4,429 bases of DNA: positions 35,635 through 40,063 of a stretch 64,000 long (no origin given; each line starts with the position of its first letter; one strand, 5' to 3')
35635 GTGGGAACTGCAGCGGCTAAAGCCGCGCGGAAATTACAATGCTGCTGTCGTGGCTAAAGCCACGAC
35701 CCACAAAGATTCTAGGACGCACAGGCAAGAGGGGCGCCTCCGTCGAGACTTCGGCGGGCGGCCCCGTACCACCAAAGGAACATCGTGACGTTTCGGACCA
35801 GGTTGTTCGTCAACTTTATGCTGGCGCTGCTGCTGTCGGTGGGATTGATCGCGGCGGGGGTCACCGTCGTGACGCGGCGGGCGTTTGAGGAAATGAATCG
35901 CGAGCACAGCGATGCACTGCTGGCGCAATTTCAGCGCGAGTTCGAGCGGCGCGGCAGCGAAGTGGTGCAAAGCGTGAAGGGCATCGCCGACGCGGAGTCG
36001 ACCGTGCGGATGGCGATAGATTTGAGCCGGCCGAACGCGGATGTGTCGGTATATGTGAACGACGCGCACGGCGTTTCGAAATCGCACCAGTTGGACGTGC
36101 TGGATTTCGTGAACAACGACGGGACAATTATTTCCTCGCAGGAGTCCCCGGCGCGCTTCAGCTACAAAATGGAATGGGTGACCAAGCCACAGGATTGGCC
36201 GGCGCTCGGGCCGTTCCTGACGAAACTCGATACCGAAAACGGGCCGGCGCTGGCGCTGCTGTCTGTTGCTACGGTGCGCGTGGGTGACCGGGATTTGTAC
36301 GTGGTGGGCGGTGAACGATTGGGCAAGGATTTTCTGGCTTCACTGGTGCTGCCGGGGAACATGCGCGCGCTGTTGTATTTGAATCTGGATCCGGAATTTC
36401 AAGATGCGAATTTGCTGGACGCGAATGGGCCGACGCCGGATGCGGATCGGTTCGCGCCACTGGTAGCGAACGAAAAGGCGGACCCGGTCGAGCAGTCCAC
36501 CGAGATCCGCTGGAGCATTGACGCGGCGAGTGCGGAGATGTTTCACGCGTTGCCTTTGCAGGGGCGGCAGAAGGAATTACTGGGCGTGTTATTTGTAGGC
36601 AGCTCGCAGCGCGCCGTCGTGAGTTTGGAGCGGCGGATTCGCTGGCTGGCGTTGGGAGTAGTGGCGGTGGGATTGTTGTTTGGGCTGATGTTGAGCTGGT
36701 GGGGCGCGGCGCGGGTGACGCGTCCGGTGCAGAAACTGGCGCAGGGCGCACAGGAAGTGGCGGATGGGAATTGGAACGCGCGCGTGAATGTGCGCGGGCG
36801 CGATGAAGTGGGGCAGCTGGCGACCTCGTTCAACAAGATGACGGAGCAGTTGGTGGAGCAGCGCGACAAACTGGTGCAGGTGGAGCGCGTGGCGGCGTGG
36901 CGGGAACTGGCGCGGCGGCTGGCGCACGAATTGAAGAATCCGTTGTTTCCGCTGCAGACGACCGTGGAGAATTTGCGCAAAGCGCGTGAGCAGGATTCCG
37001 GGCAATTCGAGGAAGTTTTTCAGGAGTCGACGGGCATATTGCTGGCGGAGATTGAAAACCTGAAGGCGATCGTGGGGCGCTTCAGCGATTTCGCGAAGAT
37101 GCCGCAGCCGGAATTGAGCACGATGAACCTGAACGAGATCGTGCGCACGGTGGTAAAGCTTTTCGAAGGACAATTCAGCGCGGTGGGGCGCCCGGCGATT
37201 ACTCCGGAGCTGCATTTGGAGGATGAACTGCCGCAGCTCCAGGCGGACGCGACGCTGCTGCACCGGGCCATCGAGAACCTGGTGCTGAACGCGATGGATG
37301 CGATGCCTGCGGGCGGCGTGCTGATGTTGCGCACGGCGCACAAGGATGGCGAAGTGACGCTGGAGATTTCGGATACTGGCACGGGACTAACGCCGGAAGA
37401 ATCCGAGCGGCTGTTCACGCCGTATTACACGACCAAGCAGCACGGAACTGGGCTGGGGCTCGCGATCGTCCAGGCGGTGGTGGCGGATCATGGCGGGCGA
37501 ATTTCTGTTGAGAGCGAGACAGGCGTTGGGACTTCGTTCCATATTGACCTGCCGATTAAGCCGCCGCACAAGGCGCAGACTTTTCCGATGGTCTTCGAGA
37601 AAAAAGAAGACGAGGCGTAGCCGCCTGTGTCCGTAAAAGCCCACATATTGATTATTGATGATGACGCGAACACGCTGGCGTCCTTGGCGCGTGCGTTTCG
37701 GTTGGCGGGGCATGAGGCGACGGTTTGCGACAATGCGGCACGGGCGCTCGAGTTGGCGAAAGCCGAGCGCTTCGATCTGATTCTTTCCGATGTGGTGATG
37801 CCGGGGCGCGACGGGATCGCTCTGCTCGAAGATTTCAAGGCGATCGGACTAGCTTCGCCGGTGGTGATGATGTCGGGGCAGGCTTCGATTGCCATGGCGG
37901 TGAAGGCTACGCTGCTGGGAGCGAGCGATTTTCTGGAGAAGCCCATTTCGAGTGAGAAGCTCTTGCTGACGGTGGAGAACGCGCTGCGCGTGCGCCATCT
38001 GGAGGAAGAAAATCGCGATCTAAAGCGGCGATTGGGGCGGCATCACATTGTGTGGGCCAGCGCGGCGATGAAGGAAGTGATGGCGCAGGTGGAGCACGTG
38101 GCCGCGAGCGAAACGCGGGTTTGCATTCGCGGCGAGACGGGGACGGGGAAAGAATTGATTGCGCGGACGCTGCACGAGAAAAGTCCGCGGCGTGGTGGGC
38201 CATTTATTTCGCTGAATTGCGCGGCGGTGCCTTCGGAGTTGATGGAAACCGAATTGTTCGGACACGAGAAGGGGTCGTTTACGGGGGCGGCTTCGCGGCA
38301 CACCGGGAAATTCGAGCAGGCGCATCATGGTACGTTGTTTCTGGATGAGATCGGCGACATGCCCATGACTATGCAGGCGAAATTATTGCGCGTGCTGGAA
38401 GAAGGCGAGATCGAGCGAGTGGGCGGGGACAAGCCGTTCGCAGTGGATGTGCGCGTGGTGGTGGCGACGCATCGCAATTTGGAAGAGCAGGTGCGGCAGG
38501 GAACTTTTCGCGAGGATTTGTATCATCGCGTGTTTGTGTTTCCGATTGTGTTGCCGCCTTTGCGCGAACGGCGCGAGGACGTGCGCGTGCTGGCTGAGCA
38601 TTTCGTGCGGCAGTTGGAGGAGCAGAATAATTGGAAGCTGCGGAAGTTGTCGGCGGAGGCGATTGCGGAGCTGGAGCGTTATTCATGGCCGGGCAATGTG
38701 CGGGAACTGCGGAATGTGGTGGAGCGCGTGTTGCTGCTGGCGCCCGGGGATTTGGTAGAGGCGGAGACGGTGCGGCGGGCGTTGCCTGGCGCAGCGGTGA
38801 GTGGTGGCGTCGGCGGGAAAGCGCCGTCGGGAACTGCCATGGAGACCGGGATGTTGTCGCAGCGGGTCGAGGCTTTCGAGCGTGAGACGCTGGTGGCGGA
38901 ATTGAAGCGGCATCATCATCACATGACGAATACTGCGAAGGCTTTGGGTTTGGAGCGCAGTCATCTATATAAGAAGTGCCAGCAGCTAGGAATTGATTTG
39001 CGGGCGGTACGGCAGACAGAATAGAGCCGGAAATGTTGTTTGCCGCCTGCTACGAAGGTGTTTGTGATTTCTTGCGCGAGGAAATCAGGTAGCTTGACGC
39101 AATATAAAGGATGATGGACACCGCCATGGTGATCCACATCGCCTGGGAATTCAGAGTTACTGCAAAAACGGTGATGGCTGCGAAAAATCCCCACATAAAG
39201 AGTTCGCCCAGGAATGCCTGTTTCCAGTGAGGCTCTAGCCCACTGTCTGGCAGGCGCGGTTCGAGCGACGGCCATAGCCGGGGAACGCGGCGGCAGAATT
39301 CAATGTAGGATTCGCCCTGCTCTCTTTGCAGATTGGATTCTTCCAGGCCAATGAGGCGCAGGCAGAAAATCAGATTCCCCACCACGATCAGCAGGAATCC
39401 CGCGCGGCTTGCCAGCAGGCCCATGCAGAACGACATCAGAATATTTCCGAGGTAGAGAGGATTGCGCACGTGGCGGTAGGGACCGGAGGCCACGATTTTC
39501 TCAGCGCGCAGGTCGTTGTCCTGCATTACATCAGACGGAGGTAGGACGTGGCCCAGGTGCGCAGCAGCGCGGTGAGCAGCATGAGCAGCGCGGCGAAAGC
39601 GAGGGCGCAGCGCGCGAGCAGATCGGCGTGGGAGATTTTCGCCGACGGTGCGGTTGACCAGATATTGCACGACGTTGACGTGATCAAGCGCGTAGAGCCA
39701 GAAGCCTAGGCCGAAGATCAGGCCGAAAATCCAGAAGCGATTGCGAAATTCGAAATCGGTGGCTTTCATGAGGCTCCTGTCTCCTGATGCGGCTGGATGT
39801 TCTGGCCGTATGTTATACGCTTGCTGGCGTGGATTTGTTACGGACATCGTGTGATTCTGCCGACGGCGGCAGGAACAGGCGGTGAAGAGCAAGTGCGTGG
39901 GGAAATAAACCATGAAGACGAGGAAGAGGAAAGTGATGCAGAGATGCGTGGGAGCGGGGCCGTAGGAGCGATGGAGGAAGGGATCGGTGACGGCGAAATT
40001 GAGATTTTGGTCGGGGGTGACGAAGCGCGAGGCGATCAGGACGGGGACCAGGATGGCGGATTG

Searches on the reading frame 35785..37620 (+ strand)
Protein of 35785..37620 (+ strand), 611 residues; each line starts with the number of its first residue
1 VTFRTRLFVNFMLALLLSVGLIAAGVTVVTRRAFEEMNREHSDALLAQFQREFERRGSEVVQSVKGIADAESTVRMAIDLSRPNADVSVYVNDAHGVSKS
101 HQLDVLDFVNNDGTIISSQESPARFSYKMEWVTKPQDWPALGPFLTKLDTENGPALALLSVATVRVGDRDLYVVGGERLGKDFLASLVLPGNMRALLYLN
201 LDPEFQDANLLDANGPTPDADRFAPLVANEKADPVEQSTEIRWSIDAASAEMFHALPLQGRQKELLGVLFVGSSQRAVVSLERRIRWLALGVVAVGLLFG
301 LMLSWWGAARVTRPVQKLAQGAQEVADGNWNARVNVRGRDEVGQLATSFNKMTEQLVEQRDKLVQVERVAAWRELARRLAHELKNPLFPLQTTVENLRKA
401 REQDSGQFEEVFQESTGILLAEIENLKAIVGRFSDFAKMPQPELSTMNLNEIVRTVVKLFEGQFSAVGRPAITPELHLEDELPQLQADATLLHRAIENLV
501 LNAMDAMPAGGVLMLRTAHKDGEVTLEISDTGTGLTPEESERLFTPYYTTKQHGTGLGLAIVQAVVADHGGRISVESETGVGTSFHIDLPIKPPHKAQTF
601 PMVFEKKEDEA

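Call 14: search_protein_families(library=pfam, proteins=[window:35785-37620:+])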
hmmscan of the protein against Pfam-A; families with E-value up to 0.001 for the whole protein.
window:35785-37620:+ (611 aa): 3 families
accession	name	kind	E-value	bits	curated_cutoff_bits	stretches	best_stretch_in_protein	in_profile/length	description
PF02518.31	HATPase_c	-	2.1e-27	96.2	26.4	1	488-592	2-110/111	Histidine kinase-, DNA gyrase B-, and HSP90-like ATPase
PF00672.30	HAMP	-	1.5e-16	60.9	25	1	308-357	3-52/53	HAMP domain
PF00512.31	HisKA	-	4.5e-08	33.5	26.9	1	372-440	2-64/66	His Kinase A (phospho-acceptor) domain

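Call 68: find_homologous_proteins(query=window:35785-37620:+, max_evalue=1e-30)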
Query window:35785-37620:+ (611 aa): 8000 proteins with E <= 1e-30 among 8000 candidates; the best 120 are listed.
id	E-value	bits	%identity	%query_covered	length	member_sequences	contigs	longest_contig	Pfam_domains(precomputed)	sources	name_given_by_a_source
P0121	0.0e+0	1270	94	100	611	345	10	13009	PF00672.31,PF02518.32,PF00512.32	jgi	jgi:two-component system nitrogen regulation sensor histidine kinase NtrY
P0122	0.0e+0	1189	86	100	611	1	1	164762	PF00672.31,PF02518.32,PF00512.32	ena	-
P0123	0.0e+0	1180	86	100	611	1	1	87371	PF00672.31,PF02518.32,PF00512.32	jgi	jgi:two-component system nitrogen regulation sensor histidine kinase NtrY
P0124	0.0e+0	1161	84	100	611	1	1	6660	PF00672.31,PF02518.32,PF00512.32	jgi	jgi:two-component system, NtrC family, nitrogen regulation sensor histidine kinase NtrY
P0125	0.0e+0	1159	84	100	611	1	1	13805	PF00672.31,PF02518.32,PF00512.32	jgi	jgi:two-component system nitrogen regulation sensor histidine kinase NtrY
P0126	0.0e+0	1158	84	100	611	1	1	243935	PF00672.31,PF02518.32,PF00512.32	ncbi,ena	-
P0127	0.0e+0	1157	84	100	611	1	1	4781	PF00672.31,PF02518.32,PF00512.32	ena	-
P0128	0.0e+0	1156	84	100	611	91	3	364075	PF00672.31,PF02518.32,PF00512.32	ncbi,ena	-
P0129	0.0e+0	1153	84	100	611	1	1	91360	PF00672.31,PF02518.32,PF00512.32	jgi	jgi:two-component system, NtrC family, nitrogen regulation sensor histidine kinase NtrY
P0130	0.0e+0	1151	85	100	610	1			PF00672.31,PF02518.32,PF00512.32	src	-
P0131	0.0e+0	1149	83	100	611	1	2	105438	PF00672.31,PF02518.32,PF00512.32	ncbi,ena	ncbi:MAG: ATP-binding protein [Candidatus Acidiferrales bacterium]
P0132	0.0e+0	1148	84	100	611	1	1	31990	PF00672.31,PF02518.32,PF00512.32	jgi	jgi:two-component system nitrogen regulation sensor histidine kinase NtrY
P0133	0.0e+0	1147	84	100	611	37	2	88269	PF00672.31,PF02518.32,PF00512.32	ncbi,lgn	ncbi:MAG: ATP-binding protein [Candidatus Acidiferrales bacterium]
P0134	0.0e+0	1144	83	100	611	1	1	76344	PF00672.31,PF02518.32,PF00512.32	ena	-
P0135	0.0e+0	1143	83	100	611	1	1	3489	PF00672.31,PF02518.32,PF00512.32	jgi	jgi:two-component system, NtrC family, nitrogen regulation sensor histidine kinase NtrY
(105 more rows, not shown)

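Call 69: find_encoding_contigs(protein=P0121, flank=6500, max_places=3)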
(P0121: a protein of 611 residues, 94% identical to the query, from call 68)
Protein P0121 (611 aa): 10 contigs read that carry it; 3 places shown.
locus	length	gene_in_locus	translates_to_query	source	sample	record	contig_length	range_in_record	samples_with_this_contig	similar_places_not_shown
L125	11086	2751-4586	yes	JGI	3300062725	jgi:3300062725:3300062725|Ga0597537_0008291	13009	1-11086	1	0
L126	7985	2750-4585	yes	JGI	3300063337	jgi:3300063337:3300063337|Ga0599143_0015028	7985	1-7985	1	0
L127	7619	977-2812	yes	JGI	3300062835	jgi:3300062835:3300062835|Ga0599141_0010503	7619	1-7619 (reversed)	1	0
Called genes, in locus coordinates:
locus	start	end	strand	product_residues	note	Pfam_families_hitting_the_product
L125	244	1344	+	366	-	-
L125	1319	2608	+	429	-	PF00496:SBP_bac_5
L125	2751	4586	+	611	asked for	PF00672:HAMP, PF00512:HisKA, PF02518:HATPase_c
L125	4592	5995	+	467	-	PF00072:Response_reg, PF01078:Mg_chelatase (faint), PF00158:Sigma54_activat, PF14532:Sigma54_activ_2, PF07728:AAA_5 (weak), PF25601:AAA_lid_14, PF02954:HTH_8 (weak)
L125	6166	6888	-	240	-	PF04140:ICMT (weak), PF04191:PEMT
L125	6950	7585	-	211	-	-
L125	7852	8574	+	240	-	PF01522:Polysacc_deac_1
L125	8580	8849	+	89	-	-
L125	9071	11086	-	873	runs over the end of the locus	PF05228:CHASE4, PF00672:HAMP (weak), PF08448:PAS_4, PF00512:HisKA, PF02518:HATPase_c, PF00072:Response_reg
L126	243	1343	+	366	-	-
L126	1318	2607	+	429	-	PF00496:SBP_bac_5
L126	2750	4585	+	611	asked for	PF00672:HAMP, PF00512:HisKA, PF02518:HATPase_c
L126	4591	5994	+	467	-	PF00072:Response_reg, PF01078:Mg_chelatase (faint), PF00158:Sigma54_activat, PF14532:Sigma54_activ_2, PF07728:AAA_5 (weak), PF25601:AAA_lid_14, PF02954:HTH_8 (weak)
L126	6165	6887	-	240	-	PF04140:ICMT (weak), PF04191:PEMT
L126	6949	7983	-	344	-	?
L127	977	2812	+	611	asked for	PF00672:HAMP, PF00512:HisKA, PF02518:HATPase_c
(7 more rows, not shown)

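Call 70: find_encoding_contigs(protein=P0122, flank=6500, max_places=2)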
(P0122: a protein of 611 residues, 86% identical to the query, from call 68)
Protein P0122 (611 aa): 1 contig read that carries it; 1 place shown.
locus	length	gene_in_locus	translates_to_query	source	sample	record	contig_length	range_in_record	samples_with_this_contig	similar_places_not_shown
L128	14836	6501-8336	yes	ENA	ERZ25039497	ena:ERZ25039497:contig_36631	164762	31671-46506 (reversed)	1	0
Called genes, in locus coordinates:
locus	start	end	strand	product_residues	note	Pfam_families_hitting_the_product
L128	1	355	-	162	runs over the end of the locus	PF00355:Rieske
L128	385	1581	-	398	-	PF13398:Peptidase_M50B (weak), PF02163:Peptidase_M50, PF00571:CBS (faint)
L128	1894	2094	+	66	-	-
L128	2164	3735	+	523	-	PF01145:Band_7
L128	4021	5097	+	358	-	-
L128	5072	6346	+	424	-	PF00496:SBP_bac_5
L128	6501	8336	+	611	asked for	PF00672:HAMP, PF00512:HisKA, PF02518:HATPase_c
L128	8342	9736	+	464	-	PF00072:Response_reg, PF00158:Sigma54_activat, PF01078:Mg_chelatase (faint), PF14532:Sigma54_activ_2, PF25601:AAA_lid_14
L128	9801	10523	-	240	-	PF04140:ICMT (weak), PF04191:PEMT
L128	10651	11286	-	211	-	-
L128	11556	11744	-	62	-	-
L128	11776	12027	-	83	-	-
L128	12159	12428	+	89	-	-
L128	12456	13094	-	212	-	PF02518:HATPase_c, PF00072:Response_reg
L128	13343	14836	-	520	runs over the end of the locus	PF05228:CHASE4, PF00672:HAMP, PF08448:PAS_4, PF00512:HisKA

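Call 71: find_encoding_contigs(protein=P0128, flank=6500, max_places=2)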
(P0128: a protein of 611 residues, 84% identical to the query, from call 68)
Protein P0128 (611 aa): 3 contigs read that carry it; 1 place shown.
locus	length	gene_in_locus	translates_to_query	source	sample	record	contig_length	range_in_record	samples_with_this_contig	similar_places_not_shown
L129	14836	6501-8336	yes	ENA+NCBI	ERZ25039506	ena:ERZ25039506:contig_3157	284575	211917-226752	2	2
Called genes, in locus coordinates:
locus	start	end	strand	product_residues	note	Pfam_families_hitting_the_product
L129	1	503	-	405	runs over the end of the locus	PF02163:Peptidase_M50, PF00571:CBS (weak)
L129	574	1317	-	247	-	PF00106:adh_short, PF08659:KR, PF13561:adh_short_C2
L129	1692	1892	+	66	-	-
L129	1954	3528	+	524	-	PF01145:Band_7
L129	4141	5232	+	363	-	-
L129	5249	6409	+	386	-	PF00496:SBP_bac_5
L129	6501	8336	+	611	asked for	PF00672:HAMP, PF00512:HisKA, PF02518:HATPase_c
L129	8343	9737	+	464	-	PF00072:Response_reg, PF00158:Sigma54_activat, PF14532:Sigma54_activ_2, PF01078:Mg_chelatase (faint), PF07724:AAA_2 (faint), PF07728:AAA_5 (weak), PF25601:AAA_lid_14, PF02954:HTH_8 (faint)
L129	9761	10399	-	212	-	-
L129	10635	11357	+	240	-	PF01522:Polysacc_deac_1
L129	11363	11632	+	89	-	-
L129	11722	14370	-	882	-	PF05228:CHASE4, PF00672:HAMP, PF00989:PAS (weak), PF08448:PAS_4, PF00512:HisKA, PF02518:HATPase_c, PF00072:Response_reg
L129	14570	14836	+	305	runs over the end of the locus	PF03743:TrbI (weak)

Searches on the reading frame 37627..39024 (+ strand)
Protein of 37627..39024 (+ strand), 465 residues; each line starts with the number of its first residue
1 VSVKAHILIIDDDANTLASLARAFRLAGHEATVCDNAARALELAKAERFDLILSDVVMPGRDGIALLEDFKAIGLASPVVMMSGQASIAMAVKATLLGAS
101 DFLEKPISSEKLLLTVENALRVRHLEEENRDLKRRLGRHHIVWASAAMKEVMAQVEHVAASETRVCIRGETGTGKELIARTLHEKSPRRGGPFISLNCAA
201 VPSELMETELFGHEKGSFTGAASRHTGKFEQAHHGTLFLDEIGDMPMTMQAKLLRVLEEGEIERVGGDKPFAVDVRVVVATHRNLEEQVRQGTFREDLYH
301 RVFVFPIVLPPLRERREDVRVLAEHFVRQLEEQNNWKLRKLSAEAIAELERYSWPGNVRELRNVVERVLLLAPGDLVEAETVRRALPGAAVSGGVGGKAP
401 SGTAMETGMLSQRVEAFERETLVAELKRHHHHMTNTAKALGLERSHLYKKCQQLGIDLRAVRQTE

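Call 14: search_protein_families(library=pfam, proteins=[window:37627-39024:+])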
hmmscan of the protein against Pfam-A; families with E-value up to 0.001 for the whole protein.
window:37627-39024:+ (465 aa): 9 families
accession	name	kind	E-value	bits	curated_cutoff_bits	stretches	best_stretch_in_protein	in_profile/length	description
PF00158.32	Sigma54_activat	-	2.5e-71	239.2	20.2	1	142-307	2-167/168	Sigma-54 interaction domain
PF00072.30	Response_reg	-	5.4e-25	88.2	30.2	1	7-116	1-110/111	Response regulator receiver domain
PF25601.1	AAA_lid_14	-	7.7e-25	87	27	1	313-386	1-74/87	AAA+ ATPase lid domain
PF14532.12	Sigma54_activ_2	-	3.4e-18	66.7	25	1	144-312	3-138/138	Sigma-54 interaction domain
PF01078.27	Mg_chelatase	-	1.7e-06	28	20.3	1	220-281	93-156/207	Magnesium chelatase, subunit ChlI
PF02954.25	HTH_8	-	1.8e-06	28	22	1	414-453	2-41/42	Bacterial regulatory protein, Fis family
PF07724.20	AAA_2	-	9.7e-05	22.9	27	1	164-273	5-114/166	AAA domain (Cdc48 subfamily)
PF07728.20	AAA_5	-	0.0001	22.8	22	1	165-283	2-123/139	AAA domain (dynein-related subfamily)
PF00004.35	AAA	-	0.00063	20.6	21.2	0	165-289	1-118/131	ATPase family associated with various cellular activities (AAA)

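Call 15: find_encoding_contigs(protein=window:37627-39024:+, flank=10000, max_places=6)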
Protein window:37627-39024:+ (465 aa): no gene with exactly this product is on record in the collection.

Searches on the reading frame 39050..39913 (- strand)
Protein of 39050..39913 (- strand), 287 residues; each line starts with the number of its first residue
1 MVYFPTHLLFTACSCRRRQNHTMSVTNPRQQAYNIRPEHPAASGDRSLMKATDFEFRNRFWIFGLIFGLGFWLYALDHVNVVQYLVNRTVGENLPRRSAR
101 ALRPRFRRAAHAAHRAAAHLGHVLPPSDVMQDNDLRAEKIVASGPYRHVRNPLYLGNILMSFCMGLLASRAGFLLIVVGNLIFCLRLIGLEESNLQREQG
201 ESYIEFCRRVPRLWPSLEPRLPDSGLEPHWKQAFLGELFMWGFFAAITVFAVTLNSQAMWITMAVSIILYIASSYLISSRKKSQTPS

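Call 14: search_protein_families(library=pfam, proteins=[window:39050-39913:-])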
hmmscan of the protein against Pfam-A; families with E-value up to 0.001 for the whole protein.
window:39050-39913:- (287 aa): 2 families
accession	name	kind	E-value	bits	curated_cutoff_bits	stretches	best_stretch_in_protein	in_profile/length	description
PF04191.18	PEMT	-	9.6e-07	29.6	25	1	137-197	39-100/105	Phospholipid methyltransferase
PF04140.19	ICMT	-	1.4e-05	25.8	24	1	137-196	32-94/95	Isoprenylcysteine carboxyl methyltransferase (ICMT) family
